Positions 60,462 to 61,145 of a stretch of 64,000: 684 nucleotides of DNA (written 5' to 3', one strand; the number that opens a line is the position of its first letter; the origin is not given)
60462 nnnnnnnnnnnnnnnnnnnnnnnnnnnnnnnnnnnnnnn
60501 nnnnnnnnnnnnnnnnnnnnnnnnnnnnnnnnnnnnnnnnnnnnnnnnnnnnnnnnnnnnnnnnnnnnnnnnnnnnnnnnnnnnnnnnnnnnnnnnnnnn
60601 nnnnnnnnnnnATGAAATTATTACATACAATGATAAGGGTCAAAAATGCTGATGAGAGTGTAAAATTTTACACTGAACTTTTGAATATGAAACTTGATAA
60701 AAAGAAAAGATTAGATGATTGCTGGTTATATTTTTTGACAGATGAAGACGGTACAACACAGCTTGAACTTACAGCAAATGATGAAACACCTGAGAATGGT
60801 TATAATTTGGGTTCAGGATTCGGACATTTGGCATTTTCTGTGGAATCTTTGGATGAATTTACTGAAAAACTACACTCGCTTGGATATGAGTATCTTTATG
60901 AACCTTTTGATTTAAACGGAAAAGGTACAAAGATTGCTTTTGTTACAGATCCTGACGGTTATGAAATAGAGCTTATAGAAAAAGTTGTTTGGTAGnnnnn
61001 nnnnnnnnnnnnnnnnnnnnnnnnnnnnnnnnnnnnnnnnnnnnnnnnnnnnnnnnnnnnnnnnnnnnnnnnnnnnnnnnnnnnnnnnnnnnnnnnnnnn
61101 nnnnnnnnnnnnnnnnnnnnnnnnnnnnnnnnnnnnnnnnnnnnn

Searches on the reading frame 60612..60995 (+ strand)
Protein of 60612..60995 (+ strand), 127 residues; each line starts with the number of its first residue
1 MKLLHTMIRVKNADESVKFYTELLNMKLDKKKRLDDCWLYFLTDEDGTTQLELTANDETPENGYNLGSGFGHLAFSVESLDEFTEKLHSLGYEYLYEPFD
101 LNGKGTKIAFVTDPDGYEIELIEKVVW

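Call 43: find_encoding_contigs(protein=window:60612-60995:+, flank=2500, max_places=10)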
Protein window:60612-60995:+ (127 aa): 23 contigs read that carry it; 6 places shown.
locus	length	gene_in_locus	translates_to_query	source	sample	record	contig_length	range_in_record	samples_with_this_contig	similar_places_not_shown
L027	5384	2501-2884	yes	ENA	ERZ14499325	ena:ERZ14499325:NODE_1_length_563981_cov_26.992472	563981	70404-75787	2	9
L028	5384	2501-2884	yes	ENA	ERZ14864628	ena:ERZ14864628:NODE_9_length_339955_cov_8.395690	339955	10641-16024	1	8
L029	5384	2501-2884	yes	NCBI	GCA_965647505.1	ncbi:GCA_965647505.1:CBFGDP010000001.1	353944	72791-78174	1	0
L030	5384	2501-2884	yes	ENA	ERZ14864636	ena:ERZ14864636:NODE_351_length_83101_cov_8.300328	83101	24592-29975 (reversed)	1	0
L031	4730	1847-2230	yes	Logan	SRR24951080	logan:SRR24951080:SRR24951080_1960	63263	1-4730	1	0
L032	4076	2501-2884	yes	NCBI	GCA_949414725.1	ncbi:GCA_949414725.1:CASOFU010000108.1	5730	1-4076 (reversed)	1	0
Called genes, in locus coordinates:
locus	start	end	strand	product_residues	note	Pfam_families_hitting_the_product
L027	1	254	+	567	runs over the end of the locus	PF02366:PMT, PF13231:PMT_2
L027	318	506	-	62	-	-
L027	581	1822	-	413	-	PF00152:tRNA-synt_2 (faint), PF13393:tRNA-synt_His, PF00587:tRNA-synt_2b, PF13393:tRNA-synt_His, PF03129:HGTP_anticodon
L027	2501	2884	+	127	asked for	PF00903:Glyoxalase, PF12681:Glyoxalase_2 (weak), PF13669:Glyoxalase_4, PF21701:GLOD4_C (weak)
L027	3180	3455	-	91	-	PF12844:HTH_19 (weak), PF13443:HTH_26 (weak), PF01381:HTH_3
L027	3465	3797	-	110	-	PF13560:HTH_31, PF01381:HTH_3, PF12844:HTH_19, PF13443:HTH_26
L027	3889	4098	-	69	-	PF12844:HTH_19, PF13443:HTH_26, PF01381:HTH_3, PF04545:Sigma70_r4 (faint)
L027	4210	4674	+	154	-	-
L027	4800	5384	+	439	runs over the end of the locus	PF00275:EPSP_synthase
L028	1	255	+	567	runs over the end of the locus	PF02366:PMT, PF13231:PMT_2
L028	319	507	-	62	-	-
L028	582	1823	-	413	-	PF00152:tRNA-synt_2 (faint), PF13393:tRNA-synt_His, PF00587:tRNA-synt_2b, PF13393:tRNA-synt_His, PF03129:HGTP_anticodon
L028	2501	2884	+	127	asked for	PF00903:Glyoxalase, PF12681:Glyoxalase_2 (weak), PF13669:Glyoxalase_4, PF21701:GLOD4_C (weak)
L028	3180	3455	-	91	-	PF12844:HTH_19 (weak), PF01381:HTH_3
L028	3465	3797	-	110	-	PF13560:HTH_31 (weak), PF01381:HTH_3, PF12844:HTH_19, PF13443:HTH_26 (weak)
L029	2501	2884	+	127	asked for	PF00903:Glyoxalase, PF12681:Glyoxalase_2 (weak), PF13669:Glyoxalase_4, PF21701:GLOD4_C (weak)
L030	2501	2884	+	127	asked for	PF00903:Glyoxalase, PF12681:Glyoxalase_2 (weak), PF13669:Glyoxalase_4, PF21701:GLOD4_C (weak)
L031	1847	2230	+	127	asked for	PF00903:Glyoxalase, PF12681:Glyoxalase_2 (weak), PF13669:Glyoxalase_4, PF21701:GLOD4_C (weak)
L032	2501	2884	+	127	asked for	PF00903:Glyoxalase, PF12681:Glyoxalase_2 (weak), PF13669:Glyoxalase_4, PF21701:GLOD4_C (weak)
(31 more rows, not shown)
